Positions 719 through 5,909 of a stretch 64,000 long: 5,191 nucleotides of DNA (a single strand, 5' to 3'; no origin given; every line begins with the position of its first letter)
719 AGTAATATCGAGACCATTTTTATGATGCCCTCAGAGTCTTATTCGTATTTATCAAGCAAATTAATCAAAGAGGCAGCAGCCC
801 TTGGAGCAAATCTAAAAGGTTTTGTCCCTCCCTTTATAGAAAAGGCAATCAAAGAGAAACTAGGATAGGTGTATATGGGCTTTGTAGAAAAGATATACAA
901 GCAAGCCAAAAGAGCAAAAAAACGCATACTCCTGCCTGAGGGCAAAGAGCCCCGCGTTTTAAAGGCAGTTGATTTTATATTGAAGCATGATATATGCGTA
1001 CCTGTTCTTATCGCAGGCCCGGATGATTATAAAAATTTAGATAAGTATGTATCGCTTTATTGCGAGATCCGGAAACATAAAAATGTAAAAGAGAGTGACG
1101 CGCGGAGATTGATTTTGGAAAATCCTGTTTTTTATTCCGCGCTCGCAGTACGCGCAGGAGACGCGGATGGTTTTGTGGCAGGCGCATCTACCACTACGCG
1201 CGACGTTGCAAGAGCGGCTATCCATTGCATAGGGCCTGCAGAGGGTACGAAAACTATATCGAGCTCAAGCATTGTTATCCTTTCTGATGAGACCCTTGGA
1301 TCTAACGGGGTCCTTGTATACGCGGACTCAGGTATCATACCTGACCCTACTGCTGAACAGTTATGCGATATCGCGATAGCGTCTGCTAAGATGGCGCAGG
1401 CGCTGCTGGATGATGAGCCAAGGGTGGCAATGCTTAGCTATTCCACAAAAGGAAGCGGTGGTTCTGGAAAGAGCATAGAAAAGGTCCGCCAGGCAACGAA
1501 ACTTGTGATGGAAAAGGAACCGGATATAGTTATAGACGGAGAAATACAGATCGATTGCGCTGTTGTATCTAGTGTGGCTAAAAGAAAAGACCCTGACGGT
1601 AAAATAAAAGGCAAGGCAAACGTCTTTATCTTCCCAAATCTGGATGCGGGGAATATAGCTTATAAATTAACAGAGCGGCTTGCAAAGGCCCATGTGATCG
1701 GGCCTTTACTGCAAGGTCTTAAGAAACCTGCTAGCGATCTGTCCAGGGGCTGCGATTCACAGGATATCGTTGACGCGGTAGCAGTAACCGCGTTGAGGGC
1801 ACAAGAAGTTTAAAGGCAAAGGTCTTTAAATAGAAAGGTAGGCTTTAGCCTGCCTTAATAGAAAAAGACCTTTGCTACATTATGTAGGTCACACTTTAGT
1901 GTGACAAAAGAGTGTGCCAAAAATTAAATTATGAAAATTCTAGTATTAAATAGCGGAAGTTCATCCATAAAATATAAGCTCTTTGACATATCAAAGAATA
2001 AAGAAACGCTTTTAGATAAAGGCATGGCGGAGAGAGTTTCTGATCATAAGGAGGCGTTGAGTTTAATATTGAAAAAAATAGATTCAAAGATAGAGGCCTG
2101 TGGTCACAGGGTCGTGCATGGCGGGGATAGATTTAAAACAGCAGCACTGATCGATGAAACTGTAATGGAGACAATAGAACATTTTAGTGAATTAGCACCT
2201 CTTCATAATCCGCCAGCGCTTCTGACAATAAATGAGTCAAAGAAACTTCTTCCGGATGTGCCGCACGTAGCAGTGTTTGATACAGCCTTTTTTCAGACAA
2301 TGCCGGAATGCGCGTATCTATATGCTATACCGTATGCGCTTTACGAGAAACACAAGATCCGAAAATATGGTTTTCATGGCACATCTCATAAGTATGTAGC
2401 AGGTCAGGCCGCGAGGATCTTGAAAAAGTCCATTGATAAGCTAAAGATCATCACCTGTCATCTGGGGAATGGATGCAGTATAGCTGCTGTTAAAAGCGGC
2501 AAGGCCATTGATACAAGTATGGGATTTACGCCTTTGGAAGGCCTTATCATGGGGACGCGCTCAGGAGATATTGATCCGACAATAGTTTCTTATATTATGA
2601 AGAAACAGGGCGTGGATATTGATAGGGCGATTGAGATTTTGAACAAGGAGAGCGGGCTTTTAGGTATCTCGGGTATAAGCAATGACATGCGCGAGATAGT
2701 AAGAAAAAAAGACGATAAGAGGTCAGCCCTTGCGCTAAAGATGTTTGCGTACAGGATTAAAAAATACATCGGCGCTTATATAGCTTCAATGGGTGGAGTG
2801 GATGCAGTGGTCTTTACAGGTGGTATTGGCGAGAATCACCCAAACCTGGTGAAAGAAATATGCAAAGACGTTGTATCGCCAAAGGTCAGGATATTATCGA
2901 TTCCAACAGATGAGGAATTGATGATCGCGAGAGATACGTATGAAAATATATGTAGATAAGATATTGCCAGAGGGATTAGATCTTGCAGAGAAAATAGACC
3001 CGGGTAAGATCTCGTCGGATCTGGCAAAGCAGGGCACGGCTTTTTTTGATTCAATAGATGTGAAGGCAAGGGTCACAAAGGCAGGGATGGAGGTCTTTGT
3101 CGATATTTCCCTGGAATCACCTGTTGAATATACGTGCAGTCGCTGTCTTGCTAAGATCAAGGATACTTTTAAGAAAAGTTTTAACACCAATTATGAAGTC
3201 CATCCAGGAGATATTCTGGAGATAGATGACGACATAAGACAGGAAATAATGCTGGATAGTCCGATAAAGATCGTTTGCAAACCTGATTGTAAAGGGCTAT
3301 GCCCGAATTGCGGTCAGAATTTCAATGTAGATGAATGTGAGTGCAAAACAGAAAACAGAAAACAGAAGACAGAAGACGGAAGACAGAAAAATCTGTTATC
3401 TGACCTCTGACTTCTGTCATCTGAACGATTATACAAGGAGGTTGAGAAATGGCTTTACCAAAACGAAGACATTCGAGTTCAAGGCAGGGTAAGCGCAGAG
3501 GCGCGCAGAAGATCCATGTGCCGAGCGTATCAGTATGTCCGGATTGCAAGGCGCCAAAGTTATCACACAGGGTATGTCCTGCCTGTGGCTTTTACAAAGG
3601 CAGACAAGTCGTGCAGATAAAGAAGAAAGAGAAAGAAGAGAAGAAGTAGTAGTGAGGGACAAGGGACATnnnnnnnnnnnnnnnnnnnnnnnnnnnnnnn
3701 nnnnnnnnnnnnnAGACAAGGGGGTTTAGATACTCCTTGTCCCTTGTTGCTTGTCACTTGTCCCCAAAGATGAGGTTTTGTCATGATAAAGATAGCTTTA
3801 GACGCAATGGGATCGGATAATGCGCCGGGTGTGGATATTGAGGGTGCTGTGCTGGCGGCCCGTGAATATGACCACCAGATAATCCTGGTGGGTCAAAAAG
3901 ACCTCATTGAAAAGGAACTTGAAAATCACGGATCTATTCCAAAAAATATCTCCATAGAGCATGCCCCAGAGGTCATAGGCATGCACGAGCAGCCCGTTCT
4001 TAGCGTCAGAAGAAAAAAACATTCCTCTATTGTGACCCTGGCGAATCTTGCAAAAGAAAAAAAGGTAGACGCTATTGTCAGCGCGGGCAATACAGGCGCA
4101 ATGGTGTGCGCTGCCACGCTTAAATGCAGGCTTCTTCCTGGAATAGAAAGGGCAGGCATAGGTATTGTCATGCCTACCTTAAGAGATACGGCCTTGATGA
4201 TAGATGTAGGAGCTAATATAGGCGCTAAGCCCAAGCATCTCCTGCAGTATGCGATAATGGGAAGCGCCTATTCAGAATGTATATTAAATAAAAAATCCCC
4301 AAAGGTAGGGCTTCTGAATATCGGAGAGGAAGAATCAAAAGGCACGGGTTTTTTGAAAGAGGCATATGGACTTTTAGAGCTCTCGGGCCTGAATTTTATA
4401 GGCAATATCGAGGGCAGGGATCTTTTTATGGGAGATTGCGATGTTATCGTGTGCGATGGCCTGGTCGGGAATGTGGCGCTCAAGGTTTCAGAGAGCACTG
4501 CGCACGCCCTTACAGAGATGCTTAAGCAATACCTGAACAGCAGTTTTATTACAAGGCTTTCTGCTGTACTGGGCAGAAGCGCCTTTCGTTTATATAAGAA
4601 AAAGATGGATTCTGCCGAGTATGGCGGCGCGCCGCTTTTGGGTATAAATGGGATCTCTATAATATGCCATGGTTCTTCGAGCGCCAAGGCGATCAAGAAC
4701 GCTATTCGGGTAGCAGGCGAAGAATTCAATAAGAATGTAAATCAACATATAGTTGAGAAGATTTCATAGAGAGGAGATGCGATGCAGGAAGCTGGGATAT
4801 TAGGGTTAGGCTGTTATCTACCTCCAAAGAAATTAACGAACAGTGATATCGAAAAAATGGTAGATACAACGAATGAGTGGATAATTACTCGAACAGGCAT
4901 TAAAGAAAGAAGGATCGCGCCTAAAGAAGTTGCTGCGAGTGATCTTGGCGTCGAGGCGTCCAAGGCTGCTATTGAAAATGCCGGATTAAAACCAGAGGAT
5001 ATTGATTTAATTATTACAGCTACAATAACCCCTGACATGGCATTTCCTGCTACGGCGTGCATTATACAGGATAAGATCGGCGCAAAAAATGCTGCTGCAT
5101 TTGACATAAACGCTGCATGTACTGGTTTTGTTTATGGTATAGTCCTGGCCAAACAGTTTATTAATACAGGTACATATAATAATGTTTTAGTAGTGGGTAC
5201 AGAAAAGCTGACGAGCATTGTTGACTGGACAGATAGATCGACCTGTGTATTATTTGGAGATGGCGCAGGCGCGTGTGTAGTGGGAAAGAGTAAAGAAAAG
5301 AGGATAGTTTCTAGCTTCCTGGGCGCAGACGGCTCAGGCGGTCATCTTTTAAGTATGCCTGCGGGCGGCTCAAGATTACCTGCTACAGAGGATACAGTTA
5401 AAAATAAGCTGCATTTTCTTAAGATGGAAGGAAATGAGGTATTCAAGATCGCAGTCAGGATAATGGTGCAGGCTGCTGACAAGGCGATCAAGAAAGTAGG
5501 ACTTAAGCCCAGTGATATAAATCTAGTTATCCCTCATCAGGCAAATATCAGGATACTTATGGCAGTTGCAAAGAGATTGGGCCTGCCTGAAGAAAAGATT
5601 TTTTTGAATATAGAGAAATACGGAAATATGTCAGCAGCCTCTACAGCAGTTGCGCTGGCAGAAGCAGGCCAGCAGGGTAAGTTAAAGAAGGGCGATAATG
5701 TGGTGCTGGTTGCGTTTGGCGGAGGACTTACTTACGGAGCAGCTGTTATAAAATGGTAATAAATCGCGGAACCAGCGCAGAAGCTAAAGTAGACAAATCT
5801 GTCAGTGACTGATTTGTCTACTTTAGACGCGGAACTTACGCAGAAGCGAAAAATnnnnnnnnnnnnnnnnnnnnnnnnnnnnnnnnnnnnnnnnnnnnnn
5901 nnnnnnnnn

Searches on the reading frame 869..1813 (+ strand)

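Call 62: search_protein_families(library=pfam, proteins=[window:869-1813:+], max_evalue=0.0001)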
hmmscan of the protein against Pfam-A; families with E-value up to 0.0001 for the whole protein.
window:869-1813:+ (314 aa): 1 family
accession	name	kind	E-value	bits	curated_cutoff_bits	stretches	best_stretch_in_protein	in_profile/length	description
PF01515.24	PTA_PTB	-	4.7e-100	335.5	24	1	5-308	2-319/319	Phosphate acetyl/butaryl transferase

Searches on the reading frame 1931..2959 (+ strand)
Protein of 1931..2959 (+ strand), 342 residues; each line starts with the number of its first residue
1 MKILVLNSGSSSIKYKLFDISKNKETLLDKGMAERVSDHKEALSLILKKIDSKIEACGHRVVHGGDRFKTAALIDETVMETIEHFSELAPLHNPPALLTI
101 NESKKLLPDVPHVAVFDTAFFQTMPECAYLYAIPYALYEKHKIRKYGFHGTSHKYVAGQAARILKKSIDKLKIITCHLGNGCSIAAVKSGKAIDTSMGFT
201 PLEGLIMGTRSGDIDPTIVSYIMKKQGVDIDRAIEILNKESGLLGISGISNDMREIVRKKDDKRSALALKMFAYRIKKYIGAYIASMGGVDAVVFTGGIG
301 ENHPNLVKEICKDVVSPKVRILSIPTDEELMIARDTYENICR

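Call 62: search_protein_families(library=pfam, proteins=[window:1931-2959:+], max_evalue=0.0001)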
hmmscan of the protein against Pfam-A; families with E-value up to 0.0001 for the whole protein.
window:1931-2959:+ (342 aa): 1 family
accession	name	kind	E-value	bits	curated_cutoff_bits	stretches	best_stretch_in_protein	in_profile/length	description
PF00871.23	Acetate_kinase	-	1.7e-129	432.4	22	2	36-313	57-346/392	Acetokinase family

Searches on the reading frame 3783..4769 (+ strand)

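Call 62: search_protein_families(library=pfam, proteins=[window:3783-4769:+], max_evalue=0.0001)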
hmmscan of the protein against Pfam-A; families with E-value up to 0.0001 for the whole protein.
window:3783-4769:+ (328 aa): 1 family
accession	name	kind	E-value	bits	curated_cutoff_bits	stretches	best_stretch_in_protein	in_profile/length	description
PF02504.20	FA_synthesis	-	1.8e-104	349.8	29.1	1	2-321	1-323/324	Fatty acid synthesis protein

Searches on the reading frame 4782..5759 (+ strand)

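Call 62: search_protein_families(library=pfam, proteins=[window:4782-5759:+], max_evalue=0.0001)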
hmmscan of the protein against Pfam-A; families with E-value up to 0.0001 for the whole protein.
window:4782-5759:+ (325 aa): 6 families
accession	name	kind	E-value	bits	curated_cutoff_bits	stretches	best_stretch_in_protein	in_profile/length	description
PF08541.16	ACP_syn_III_C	-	2.9e-38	130.3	26.6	1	237-325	2-90/90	3-Oxoacyl-[acyl-carrier-protein (ACP)] synthase III C terminal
PF08545.16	ACP_syn_III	-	4.1e-33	113.6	24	1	107-184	1-80/80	3-Oxoacyl-[acyl-carrier-protein (ACP)] synthase III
PF00108.29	Thiolase_N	-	3.9e-14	53.1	26.4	1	36-146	7-118/260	Thiolase, N-terminal domain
PF02803.24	Thiolase_C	-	2.5e-05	24.3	27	0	229-275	25-71/123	Thiolase, C-terminal domain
PF07451.17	SpoVAD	-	2.5e-05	23.6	22.1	0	49-210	48-213/329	Stage V sporulation protein AD (SpoVAD)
PF00195.25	Chal_sti_synt_N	-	5.5e-05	23.2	27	0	45-169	92-223/225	Chalcone and stilbene synthases, N-terminal domain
